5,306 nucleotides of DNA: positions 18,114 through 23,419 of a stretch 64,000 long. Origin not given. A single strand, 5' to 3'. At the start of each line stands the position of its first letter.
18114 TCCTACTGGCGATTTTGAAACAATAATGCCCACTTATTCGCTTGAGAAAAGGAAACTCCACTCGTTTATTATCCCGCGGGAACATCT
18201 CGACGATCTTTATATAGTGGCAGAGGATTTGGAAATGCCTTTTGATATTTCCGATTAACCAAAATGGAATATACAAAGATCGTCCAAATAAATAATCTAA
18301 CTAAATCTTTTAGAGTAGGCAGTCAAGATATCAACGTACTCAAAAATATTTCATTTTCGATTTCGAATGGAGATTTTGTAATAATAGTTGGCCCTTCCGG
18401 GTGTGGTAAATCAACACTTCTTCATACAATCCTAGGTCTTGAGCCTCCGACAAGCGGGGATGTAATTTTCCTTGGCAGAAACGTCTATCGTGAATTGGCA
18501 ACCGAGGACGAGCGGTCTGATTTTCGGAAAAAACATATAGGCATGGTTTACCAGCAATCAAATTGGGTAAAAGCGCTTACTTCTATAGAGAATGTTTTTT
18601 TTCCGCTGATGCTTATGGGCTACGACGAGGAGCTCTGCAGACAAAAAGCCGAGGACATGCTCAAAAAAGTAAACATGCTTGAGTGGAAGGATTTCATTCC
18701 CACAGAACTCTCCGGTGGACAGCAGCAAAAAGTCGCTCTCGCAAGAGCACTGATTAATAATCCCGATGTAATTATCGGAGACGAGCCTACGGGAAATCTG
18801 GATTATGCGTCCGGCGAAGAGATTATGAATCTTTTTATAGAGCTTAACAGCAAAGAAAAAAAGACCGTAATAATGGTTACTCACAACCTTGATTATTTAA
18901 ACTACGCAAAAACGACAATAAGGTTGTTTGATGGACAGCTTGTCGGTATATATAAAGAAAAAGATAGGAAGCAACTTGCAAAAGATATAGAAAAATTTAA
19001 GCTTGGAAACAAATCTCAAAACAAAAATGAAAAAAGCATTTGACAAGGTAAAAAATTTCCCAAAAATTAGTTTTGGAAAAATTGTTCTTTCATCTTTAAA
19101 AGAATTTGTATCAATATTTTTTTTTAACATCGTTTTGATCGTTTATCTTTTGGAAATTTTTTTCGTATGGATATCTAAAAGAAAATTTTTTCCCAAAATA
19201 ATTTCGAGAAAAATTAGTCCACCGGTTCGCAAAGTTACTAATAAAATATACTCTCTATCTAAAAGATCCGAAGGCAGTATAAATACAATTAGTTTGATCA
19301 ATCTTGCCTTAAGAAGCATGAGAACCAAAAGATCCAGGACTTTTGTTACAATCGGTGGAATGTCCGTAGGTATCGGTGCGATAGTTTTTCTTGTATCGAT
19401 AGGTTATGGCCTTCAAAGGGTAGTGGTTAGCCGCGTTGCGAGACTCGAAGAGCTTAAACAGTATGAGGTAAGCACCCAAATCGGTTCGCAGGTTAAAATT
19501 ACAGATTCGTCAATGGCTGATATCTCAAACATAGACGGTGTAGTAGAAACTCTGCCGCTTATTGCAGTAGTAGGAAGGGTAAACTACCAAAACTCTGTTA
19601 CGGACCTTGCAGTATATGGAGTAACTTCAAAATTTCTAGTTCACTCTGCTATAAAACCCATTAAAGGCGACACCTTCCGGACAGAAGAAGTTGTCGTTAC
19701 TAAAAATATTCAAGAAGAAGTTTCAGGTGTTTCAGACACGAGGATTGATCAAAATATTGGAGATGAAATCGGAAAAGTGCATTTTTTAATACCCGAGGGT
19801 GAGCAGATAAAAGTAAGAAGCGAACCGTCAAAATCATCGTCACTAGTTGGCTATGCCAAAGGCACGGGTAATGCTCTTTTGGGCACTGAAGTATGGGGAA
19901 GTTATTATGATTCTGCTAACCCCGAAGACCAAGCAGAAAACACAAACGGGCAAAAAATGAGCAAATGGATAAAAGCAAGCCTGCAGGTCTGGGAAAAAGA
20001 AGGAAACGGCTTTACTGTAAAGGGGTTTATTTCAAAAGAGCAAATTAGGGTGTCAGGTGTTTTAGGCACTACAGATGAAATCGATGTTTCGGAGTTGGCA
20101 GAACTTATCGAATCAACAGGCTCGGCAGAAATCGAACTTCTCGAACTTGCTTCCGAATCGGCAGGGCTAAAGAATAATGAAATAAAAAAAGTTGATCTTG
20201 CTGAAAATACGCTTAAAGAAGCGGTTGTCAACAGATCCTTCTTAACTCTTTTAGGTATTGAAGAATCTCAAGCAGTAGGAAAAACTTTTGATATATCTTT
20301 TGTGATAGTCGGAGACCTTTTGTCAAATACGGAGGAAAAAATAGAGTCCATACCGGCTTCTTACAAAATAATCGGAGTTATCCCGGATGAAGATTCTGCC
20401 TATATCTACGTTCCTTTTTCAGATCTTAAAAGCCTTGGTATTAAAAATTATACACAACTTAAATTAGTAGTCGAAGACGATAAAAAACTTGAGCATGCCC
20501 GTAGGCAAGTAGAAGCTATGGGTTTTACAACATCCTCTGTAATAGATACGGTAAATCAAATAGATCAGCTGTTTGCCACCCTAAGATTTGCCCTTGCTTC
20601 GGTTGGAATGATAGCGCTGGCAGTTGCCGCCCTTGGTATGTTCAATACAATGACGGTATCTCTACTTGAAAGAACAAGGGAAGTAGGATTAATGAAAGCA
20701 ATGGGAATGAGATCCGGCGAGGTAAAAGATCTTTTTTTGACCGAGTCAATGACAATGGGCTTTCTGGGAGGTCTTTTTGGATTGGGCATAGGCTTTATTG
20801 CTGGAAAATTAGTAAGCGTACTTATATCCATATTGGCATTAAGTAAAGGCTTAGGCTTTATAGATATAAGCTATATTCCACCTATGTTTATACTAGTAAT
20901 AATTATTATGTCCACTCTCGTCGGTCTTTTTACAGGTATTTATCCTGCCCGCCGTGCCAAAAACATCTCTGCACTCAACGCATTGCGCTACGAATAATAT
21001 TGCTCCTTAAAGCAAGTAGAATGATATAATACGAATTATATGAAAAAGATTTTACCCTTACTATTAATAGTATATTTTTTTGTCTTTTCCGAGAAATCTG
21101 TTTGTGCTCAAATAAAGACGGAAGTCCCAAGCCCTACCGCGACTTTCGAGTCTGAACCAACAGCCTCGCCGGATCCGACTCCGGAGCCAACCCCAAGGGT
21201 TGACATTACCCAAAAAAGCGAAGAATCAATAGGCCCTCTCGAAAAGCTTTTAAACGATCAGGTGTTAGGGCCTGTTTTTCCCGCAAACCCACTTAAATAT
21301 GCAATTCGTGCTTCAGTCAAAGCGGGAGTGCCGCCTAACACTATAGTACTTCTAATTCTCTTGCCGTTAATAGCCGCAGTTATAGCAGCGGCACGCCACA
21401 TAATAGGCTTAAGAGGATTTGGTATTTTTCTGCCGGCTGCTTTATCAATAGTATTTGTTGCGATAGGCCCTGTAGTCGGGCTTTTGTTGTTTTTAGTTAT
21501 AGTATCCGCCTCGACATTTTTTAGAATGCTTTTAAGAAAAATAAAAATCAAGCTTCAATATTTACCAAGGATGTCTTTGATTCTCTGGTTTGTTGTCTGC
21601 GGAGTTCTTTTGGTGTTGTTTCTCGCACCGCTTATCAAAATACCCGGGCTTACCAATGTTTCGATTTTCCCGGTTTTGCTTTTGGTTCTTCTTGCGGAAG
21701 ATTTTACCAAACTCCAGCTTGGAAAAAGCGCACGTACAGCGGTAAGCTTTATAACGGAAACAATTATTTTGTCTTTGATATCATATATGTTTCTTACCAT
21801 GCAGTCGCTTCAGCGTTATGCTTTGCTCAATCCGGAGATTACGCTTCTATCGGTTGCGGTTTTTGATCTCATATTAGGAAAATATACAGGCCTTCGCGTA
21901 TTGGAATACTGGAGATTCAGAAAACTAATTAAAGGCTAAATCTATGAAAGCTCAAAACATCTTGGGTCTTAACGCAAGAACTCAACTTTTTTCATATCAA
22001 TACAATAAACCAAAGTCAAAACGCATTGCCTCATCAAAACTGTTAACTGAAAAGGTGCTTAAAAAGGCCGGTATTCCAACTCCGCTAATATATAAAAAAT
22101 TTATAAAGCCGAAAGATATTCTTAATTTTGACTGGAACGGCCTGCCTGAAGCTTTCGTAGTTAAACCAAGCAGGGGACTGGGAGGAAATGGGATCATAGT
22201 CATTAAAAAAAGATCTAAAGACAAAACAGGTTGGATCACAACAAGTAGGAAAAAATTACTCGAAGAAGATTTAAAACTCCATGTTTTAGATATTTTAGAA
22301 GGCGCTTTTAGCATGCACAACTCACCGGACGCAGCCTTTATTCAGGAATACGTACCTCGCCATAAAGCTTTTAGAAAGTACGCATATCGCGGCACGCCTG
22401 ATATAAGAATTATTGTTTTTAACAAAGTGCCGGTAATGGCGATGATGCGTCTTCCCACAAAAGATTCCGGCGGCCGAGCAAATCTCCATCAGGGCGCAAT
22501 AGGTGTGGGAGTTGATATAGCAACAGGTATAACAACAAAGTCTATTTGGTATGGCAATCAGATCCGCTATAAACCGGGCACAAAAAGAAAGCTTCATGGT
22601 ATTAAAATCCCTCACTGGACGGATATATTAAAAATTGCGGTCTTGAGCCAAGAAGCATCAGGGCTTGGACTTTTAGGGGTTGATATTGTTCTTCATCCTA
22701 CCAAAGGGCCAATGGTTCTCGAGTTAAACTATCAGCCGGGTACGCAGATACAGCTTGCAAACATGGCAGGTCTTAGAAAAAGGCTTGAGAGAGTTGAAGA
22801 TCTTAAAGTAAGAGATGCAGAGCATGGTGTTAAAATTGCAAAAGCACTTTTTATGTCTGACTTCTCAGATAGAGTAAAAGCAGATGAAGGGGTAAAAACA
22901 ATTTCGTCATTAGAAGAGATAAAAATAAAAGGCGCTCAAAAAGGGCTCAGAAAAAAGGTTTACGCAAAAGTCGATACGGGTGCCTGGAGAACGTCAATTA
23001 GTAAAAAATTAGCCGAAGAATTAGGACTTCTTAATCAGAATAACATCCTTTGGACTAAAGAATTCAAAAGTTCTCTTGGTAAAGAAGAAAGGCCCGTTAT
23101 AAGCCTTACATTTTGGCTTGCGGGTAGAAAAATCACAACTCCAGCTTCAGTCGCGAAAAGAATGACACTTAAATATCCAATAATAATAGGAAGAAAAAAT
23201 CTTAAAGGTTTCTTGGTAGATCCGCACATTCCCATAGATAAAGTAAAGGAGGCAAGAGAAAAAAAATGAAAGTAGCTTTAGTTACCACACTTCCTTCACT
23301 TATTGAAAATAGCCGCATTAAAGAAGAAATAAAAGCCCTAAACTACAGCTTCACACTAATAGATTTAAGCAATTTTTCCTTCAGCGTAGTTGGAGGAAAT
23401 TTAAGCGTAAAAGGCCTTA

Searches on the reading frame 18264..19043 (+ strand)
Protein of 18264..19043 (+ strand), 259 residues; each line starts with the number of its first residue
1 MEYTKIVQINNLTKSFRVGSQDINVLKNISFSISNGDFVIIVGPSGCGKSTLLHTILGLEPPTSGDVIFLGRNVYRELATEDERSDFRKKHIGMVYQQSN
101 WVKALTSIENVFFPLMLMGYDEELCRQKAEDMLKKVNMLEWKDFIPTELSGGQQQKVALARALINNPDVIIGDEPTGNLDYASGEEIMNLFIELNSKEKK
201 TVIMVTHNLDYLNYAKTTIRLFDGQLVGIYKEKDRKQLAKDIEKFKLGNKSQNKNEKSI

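Call 7: search_protein_families(library=pfam, proteins=[window:18264-19043:+], max_evalue=0.01)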
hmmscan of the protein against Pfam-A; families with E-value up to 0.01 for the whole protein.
window:18264-19043:+ (259 aa): 11 families
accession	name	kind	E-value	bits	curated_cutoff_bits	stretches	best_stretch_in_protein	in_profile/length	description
PF00005.33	ABC_tran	-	1.7e-35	123.1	25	1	26-176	1-136/137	ABC transporter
PF13304.12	AAA_21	-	2.4e-07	31.5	27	1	144-211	233-301/304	AAA domain, putative AbiEii toxin, Type IV TA system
PF02463.25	SMC_N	-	1.4e-06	28.4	40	1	37-223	25-213/220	RecF/RecN/SMC N terminal domain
PF03193.22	RsgA_GTPase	-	0.00051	20.3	30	1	16-58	87-128/174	RsgA GTPase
PF13555.12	AAA_29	-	0.00074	19.7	27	1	31-56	17-42/61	P-loop containing region of AAA domain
PF13191.12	AAA_16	-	0.0017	19.3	32.6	1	36-62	24-51/167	AAA ATPase domain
PF01637.24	ATPase_2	-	0.002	18.4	33.2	1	35-75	19-61/225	ATPase domain predominantly from Archaea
PF13401.12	AAA_22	-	0.0021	18.8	27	1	36-63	5-32/130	AAA domain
PF13671.12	AAA_33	-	0.0021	18.8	27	1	39-86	2-44/143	AAA domain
PF01695.23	IstB_IS21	-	0.0026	17.7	24.1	0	14-82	71-139/238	IstB-like ATP binding protein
PF13476.12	AAA_23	-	0.0061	17.6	27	1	14-55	8-38/201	AAA domain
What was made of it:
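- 18264..19043 (+): ABC ATPase of the MacB/LolD/FtsE type (259 aa), catalytic motifs intact. ABC_tran 1.7e-35 (call 7).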

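Call 54: search_protein_families(library=ncbifam, proteins=[window:18264-19043:+], max_evalue=0.001)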
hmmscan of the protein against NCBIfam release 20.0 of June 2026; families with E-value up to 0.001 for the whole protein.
window:18264-19043:+ (259 aa): 190 families (the best 25 are shown)
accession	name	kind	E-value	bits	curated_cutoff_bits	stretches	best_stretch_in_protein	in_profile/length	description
TIGR02211.1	LolD_lipo_ex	equivalog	2.7e-64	216.7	307.75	1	6-227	1-220/221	lipoprotein-releasing ABC transporter ATP-binding protein LolD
NF008639.0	PRK11629.1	equivalog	9e-57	192.2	360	1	5-226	5-224/234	lipoprotein-releasing ABC transporter ATP-binding protein LolD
TIGR02673.1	FtsE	equivalog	1.4e-53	181.7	264.85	1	6-223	1-212/214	cell division ATP-binding protein FtsE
NF007879.0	PRK10584.1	equivalog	5.8e-53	179.9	336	1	2-226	2-224/228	putative ABC transporter ATP-binding protein YbbA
TIGR02982.1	heterocyst_DevA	subfamily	3.8e-51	173.8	295.8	1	6-226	1-219/220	ABC exporter ATP-binding subunit, DevA family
NF007826.0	PRK10535.1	equivalog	7e-51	173.3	966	1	4-241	2-236/648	macrolide ABC transporter ATP-binding protein/permease MacB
TIGR02315.1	ABC_phnC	equivalog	4.9e-49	167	266.1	1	6-235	1-231/243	phosphonate ABC transporter ATP-binding protein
TIGR04521.1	ECF_ATPase_2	equivalog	4.8e-47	160.4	330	1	8-246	2-243/279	energy-coupling factor transporter ATPase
TIGR03608.1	L_ocin_972_ABC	subfamily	7.9e-47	159.4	254.85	1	20-221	8-206/206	putative bacteriocin export ABC transporter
NF038007.1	ABC_ATP_DarD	equivalog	3.3e-46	157.5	375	1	7-226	2-218/218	darobactin export ABC transporter ATP-binding protein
NF040933.2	ABC_arch_GlcV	equivalog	1.2e-45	156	450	1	7-231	3-225/357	glucose ABC transporter ATP-binding protein GlcV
TIGR01186.1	proV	subfamily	1.3e-45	156.1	326.6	1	26-227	9-209/363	betaine/proline/choline family ABC transporter ATP-binding protein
TIGR04520.1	ECF_ATPase_1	equivalog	5.3e-45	153.9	315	1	7-247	1-235/269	energy-coupling factor transporter ATPase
NF007027.0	PRK09493.1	equivalog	4.9e-44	150.5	379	1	7-219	2-206/240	glutamine ABC transporter ATP-binding protein GlnQ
TIGR02314.1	ABC_MetN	equivalog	1.3e-43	149.4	499.7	1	7-214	2-206/343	methionine ABC transporter ATP-binding protein MetN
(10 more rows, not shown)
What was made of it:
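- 18264..19043 (+): Nearest NCBIfam LolD, FtsE, YbbA, DevA, MacB, all below equivalog cut-offs (call 54).
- On Type VII ABC transporter (MacB/LolCDE/FtsEX superfamily), for genes 18264..20997: Top NCBIfam hits are LolD, FtsE, YbbA, DevA, MacB (call 54).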

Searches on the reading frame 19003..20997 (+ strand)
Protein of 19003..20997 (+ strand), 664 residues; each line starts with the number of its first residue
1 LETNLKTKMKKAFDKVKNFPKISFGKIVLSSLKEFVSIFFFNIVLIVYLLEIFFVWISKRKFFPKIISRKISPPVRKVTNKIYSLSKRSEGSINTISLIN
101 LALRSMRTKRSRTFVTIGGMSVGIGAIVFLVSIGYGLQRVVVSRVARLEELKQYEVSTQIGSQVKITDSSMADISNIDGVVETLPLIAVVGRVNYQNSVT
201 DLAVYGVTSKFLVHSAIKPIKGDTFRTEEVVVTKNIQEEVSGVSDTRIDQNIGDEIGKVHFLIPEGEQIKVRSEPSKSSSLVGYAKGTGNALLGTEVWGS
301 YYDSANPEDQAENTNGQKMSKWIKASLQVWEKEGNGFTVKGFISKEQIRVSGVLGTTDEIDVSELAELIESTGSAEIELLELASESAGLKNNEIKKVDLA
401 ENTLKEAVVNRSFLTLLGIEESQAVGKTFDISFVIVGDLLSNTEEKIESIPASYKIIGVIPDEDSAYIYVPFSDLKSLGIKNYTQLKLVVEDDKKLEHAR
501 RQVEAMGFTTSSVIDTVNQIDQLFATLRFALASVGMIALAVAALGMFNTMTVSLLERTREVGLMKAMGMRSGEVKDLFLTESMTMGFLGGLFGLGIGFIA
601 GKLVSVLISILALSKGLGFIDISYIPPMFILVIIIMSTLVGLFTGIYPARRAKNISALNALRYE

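Call 7: search_protein_families(library=pfam, proteins=[window:19003-20997:+], max_evalue=0.01)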
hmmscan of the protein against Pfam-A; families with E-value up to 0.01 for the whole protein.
window:19003-20997:+ (664 aa): 2 families
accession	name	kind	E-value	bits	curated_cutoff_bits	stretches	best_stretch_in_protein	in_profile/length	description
PF02687.27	FtsX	-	6.9e-19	68.5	25.5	1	534-656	3-119/120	FtsX-like permease C-terminal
PF12704.14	MacB_PCD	-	1.4e-14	55.3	27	1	113-254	1-139/207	MacB-like periplasmic core domain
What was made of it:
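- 19027..20997 (+): MacB/FtsX-type permease (656 aa from ATG 19027; a TTG at 19003 is possible) with a ~380-aa extracytoplasmic domain. MacB_PCD 1.4e-14 and FtsX 6.9e-19, both above cut-off (call 7).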

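Call 54: search_protein_families(library=ncbifam, proteins=[window:19027-20997:+], max_evalue=0.001)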
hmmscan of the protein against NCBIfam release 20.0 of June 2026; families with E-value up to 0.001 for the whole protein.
window:19027-20997:+ (656 aa): 9 families
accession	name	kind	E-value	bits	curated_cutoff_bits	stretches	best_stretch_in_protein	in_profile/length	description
TIGR03434.1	ADOP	subfamily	6e-23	80.9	622.3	1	394-656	557-803/803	ADOP family duplicated permease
NF007826.0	PRK10535.1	equivalog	2.3e-19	69.1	966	1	498-654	503-646/648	macrolide ABC transporter ATP-binding protein/permease MacB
TIGR02212.1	lolCE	equivalog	2.2e-18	66.4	362.45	1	454-656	195-411/411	lipoprotein-releasing ABC transporter permease subunit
NF008076.0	PRK10814.1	exception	7.3e-11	41.7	473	1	513-656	254-399/399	lipoprotein-releasing ABC transporter permease subunit LolC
NF038347.1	FtsX_Gpos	exception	8.4e-09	35.2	225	1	482-642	128-292/296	permease-like cell division protein FtsX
NF008357.0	PRK11146.1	exception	2.2e-08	33.4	439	1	528-649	277-407/414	lipoprotein-releasing ABC transporter permease subunit LolE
NF038346.1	FtsX_actino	exception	1.3e-07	31.3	250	1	502-636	159-301/308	permease-like cell division protein FtsX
TIGR00439.2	FtsX_Gneg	equivalog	9e-07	28.4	255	1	484-641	129-287/292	permease-like cell division protein FtsX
TIGR02213.1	lolE_release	exception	8.3e-06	24.9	540.35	1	527-649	273-404/411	lipoprotein-releasing ABC transporter permease subunit LolE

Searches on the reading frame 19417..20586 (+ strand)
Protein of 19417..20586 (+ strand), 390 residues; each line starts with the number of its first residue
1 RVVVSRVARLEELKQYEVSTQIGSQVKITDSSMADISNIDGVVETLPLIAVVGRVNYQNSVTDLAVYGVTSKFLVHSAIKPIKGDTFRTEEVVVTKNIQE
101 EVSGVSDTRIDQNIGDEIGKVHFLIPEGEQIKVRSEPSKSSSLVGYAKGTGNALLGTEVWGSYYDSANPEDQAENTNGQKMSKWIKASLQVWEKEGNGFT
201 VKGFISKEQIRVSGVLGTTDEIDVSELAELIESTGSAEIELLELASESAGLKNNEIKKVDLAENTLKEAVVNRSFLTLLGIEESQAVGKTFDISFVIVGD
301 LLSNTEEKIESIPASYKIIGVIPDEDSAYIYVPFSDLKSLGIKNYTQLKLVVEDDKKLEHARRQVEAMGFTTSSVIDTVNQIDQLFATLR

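Call 81: search_protein_families(library=pfam, proteins=[window:19417-20586:+], max_evalue=1)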
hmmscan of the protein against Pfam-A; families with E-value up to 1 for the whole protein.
seq(390 aa): 1 family
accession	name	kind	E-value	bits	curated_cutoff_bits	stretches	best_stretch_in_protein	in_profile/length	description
PF12704.14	MacB_PCD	-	1.8e-07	32.1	27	2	268-367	122-206/207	MacB-like periplasmic core domain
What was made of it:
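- Closest known: Type VII ABC systems with an extracytoplasmic partner. Different: The permease ectodomain carries a ~150-aa insertion splitting MacB_PCD (call 81).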

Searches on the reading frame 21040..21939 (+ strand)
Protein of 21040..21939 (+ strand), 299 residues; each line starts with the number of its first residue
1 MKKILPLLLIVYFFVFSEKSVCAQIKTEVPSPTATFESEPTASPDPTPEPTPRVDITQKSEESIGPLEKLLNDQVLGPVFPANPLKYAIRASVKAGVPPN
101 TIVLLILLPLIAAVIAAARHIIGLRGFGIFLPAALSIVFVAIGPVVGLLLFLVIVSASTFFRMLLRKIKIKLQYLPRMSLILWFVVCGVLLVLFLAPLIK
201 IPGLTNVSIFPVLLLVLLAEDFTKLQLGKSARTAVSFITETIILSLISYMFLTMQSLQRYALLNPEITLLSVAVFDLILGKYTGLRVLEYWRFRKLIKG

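Call 7: search_protein_families(library=pfam, proteins=[window:21040-21939:+], max_evalue=0.01)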
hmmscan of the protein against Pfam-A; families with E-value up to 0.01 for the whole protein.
window:21040-21939:+ (299 aa): 1 family
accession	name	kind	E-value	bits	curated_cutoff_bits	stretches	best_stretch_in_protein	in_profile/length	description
PF14402.11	7TM_transglut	-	7.1e-23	81.8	25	1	104-296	58-247/248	7 transmembrane helices usually fused to an inactive transglutaminase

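Call 54: search_protein_families(library=ncbifam, proteins=[window:21040-21939:+], max_evalue=0.001)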
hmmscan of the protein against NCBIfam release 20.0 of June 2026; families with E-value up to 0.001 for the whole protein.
window:21040-21939:+ (299 aa): 1 family
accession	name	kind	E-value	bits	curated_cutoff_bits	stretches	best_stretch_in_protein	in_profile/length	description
NF052267.1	inact_TG_RloB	exception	3.8e-16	58.9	900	1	100-298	312-507/508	osmotic stress tolerance membrane protein RloB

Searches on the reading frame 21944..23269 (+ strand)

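Call 7: search_protein_families(library=pfam, proteins=[window:21944-23269:+], max_evalue=0.01)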
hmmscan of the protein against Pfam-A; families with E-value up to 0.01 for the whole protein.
window:21944-23269:+ (441 aa): 9 families
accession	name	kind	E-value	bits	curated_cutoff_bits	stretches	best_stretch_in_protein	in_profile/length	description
PF14397.11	ATPgrasp_ST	-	5.8e-65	219.7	31.4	1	15-285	5-277/278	Sugar-transfer associated ATP-grasp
PF08443.16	RimK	-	4.5e-09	36.6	21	1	30-192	2-127/188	RimK-like ATP-grasp domain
PF02655.19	ATP-grasp_3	-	2.6e-08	34.6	23.2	1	29-94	1-57/160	ATP-grasp domain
PF05618.17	Zn_protease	-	3.1e-06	27.6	27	1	372-427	71-129/138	Putative ATP-dependent zinc protease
PF14398.11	ATPgrasp_YheCD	-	6.9e-05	22.7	26.8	0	71-140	51-117/255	YheC/D like ATP-grasp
PF02955.21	GSH-S_ATP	-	9.3e-05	22.4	23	0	152-192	84-124/175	Prokaryotic glutathione synthetase, ATP-grasp domain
PF13650.11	Asp_protease_2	-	0.0006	20.9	24.3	1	337-365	8-36/90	Aspartyl protease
PF13975.11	gag-asp_proteas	-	0.0007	20.6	28.2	1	338-366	9-37/92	gag-polyprotein putative aspartyl protease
PF01071.24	GARS_A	-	0.0044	17.3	27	0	31-91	2-61/194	Phosphoribosylglycinamide synthetase, ATP-grasp (A) domain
